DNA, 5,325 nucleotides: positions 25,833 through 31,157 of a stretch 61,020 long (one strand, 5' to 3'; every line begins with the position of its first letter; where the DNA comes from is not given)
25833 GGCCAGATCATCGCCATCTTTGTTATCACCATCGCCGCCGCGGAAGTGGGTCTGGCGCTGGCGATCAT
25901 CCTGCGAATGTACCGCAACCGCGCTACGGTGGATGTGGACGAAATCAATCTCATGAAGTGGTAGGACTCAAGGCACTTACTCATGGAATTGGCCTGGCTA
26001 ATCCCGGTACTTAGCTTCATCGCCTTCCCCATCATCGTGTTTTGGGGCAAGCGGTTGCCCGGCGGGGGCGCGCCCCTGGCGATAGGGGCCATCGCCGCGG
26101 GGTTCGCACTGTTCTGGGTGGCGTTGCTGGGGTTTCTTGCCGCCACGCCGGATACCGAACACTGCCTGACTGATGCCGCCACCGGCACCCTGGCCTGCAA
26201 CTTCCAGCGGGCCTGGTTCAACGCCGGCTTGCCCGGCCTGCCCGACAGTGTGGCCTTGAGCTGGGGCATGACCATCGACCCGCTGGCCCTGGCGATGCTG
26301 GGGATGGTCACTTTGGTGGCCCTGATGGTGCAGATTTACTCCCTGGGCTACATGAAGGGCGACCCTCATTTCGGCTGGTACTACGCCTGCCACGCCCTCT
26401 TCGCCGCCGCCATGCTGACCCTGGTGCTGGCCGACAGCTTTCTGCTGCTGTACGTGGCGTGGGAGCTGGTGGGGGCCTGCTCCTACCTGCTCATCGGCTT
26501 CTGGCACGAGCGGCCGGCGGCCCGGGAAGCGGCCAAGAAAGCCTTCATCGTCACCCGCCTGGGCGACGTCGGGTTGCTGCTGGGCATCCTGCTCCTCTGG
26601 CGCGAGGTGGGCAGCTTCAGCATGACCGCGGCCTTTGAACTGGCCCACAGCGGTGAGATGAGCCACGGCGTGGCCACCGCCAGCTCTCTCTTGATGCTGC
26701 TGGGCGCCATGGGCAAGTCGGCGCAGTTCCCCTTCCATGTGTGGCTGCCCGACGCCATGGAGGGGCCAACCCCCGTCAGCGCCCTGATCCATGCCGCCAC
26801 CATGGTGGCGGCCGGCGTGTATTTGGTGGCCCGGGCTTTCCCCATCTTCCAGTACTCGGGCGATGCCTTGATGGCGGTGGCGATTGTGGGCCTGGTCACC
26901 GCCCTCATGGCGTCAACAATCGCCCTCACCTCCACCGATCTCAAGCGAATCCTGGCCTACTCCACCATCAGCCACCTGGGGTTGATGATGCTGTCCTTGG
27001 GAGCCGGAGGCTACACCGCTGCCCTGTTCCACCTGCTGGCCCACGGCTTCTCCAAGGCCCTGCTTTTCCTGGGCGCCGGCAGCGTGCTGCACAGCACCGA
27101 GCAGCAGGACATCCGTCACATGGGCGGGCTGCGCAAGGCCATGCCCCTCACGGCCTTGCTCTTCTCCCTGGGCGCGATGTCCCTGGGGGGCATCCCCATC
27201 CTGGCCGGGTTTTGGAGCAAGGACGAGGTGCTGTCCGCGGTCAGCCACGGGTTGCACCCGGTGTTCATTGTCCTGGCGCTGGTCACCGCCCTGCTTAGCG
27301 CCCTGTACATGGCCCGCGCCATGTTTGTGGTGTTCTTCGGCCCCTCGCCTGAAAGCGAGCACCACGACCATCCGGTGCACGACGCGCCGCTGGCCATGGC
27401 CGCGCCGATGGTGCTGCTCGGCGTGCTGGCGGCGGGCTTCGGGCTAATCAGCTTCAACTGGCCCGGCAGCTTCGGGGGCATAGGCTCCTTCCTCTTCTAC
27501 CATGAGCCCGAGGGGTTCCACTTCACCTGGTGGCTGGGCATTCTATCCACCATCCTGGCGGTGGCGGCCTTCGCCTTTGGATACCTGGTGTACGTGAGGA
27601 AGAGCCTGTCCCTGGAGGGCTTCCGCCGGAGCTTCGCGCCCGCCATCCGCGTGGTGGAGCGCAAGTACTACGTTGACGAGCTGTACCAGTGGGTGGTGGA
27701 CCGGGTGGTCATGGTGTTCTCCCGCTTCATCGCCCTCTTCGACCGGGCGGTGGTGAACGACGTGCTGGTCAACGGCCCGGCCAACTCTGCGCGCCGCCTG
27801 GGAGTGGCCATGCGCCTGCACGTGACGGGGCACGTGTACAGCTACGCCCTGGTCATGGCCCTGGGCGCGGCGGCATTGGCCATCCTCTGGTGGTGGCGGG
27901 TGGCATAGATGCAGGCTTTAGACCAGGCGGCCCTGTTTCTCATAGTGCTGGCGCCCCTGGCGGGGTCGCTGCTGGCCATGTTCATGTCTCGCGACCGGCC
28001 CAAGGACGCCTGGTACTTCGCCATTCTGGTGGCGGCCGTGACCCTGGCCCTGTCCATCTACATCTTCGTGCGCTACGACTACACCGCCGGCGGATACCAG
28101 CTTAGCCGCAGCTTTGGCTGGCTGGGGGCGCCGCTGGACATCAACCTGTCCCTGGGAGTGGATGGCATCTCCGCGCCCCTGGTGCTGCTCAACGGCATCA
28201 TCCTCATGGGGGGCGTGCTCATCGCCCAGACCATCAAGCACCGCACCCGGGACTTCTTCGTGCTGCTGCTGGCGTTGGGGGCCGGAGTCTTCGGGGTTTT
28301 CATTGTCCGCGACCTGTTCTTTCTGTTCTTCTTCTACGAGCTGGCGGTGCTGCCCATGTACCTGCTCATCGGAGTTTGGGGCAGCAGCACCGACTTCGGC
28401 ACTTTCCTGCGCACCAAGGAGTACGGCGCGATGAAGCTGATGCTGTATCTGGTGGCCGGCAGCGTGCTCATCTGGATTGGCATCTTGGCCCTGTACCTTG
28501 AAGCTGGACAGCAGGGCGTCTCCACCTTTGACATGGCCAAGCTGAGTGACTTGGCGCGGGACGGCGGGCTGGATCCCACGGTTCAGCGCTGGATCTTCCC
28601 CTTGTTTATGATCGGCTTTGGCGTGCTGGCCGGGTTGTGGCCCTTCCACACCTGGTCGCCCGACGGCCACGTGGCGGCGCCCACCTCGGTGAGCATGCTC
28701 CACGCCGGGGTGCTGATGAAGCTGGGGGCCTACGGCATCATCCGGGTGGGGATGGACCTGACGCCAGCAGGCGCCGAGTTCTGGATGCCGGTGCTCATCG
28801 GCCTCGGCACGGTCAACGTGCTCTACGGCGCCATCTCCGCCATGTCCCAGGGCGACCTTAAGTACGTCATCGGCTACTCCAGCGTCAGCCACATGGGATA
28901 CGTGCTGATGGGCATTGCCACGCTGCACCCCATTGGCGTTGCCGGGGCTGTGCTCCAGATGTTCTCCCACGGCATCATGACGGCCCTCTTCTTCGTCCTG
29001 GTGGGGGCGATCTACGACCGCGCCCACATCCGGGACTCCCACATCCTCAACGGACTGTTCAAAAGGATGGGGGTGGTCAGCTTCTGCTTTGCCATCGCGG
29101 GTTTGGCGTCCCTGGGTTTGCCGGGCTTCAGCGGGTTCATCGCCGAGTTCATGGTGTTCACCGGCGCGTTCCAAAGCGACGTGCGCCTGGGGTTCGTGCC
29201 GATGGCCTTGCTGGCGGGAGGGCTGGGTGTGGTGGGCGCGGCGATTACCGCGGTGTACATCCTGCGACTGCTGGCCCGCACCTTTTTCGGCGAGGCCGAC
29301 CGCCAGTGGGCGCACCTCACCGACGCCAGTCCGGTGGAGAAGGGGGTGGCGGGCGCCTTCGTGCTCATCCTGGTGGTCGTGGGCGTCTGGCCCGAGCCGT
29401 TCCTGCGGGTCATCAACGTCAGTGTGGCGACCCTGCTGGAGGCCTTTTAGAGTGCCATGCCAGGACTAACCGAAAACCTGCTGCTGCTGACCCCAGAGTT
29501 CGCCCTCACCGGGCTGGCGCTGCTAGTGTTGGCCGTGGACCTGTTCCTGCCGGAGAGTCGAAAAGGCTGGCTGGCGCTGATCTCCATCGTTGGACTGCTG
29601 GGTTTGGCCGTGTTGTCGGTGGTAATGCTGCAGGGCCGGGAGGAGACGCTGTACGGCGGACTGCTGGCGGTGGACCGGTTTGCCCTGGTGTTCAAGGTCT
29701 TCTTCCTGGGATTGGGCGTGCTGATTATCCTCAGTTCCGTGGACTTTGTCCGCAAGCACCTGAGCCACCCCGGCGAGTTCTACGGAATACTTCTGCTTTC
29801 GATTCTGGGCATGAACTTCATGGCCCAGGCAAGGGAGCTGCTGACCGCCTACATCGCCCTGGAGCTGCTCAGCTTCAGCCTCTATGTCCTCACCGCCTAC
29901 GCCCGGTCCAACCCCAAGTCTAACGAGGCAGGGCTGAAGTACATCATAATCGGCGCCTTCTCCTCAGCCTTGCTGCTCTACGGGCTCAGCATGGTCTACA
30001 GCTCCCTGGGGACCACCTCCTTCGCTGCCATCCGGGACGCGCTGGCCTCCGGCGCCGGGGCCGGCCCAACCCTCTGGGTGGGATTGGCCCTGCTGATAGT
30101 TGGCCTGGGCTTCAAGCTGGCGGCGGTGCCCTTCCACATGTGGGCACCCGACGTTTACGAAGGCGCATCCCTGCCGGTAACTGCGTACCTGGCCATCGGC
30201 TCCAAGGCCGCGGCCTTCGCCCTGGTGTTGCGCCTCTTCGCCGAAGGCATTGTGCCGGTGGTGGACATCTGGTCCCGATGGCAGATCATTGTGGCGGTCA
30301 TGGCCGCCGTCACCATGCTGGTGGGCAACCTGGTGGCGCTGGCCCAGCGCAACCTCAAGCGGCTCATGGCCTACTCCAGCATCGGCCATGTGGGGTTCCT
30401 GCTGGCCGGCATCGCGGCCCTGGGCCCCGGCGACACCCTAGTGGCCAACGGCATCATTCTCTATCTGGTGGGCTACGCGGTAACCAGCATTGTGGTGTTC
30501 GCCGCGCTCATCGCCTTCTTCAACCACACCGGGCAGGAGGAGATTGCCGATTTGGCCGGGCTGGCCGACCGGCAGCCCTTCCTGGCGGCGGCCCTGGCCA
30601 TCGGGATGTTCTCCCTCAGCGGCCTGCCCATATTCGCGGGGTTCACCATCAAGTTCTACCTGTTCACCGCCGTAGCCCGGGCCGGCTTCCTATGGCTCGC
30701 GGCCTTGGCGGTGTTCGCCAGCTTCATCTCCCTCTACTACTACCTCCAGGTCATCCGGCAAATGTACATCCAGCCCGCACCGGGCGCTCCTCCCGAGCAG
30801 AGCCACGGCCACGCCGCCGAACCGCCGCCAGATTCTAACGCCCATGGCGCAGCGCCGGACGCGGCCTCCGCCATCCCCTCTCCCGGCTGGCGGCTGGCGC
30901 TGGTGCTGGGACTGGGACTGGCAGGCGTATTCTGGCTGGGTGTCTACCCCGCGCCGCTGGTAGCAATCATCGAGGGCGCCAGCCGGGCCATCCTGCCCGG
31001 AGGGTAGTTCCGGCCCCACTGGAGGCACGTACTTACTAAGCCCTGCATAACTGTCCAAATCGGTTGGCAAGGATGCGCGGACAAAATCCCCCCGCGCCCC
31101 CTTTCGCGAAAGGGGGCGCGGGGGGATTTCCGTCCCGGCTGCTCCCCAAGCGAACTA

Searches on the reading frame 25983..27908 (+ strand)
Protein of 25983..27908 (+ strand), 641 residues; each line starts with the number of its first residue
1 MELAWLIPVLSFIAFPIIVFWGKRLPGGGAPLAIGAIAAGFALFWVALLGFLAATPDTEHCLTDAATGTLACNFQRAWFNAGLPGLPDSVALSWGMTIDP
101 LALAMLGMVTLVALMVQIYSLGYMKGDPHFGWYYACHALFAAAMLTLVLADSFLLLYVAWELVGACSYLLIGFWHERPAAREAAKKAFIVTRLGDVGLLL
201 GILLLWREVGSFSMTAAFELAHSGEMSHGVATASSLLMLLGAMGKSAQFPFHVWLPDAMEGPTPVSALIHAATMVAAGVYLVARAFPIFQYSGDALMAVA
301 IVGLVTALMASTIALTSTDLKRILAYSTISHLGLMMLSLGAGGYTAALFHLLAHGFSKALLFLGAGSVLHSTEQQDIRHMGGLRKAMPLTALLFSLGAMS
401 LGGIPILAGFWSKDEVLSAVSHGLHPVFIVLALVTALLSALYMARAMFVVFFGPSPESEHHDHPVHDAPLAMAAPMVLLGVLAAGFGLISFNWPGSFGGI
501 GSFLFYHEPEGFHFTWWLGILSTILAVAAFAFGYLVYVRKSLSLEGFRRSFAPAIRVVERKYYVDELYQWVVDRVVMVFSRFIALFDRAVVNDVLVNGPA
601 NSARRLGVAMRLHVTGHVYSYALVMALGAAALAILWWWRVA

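Call 55: search_protein_families(library=pfam, proteins=[window:25983-27908:+], max_evalue=0.00001)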
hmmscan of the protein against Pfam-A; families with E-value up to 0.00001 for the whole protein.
window:25983-27908:+ (641 aa): 2 families
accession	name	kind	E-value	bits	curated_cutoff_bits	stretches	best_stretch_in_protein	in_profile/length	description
PF00361.26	Proton_antipo_M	-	6.4e-87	291.9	21.5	1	150-439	1-294/294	NADH:quinone oxidoreductase/Mrp antiporter, TM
PF00662.26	Proton_antipo_N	-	1.8e-14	53.8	24.5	1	89-134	6-51/51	NADH-Ubiquinone oxidoreductase (complex I), chain 5 N-terminus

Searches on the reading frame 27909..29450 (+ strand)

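Call 55: search_protein_families(library=pfam, proteins=[window:27909-29450:+], max_evalue=0.00001)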
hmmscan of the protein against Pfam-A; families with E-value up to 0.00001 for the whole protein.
window:27909-29450:+ (513 aa): 1 family
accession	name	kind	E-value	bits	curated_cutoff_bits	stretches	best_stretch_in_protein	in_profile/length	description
PF00361.26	Proton_antipo_M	-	6.5e-61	206.5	21.5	1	135-428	3-283/294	NADH:quinone oxidoreductase/Mrp antiporter, TM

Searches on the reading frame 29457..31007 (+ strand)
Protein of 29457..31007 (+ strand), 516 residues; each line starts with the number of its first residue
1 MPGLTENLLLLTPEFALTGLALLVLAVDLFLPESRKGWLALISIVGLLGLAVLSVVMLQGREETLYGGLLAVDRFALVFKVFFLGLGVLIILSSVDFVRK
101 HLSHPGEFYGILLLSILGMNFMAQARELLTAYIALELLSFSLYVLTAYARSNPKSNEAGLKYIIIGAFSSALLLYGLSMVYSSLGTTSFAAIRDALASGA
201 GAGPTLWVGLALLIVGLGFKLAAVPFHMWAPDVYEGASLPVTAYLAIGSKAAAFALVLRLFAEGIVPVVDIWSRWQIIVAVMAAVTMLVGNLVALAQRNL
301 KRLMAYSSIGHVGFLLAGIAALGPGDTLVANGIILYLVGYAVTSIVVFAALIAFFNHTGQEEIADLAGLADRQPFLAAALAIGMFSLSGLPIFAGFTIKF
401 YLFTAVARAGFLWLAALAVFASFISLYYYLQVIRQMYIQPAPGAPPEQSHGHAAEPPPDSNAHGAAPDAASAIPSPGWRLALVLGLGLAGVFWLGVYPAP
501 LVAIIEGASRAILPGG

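Call 55: search_protein_families(library=pfam, proteins=[window:29457-31007:+], max_evalue=0.00001)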
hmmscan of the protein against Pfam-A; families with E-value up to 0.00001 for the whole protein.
window:29457-31007:+ (516 aa): 1 family
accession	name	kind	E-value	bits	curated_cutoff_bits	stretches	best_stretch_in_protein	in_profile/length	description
PF00361.26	Proton_antipo_M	-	3.2e-69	233.8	21.5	1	125-425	1-294/294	NADH:quinone oxidoreductase/Mrp antiporter, TM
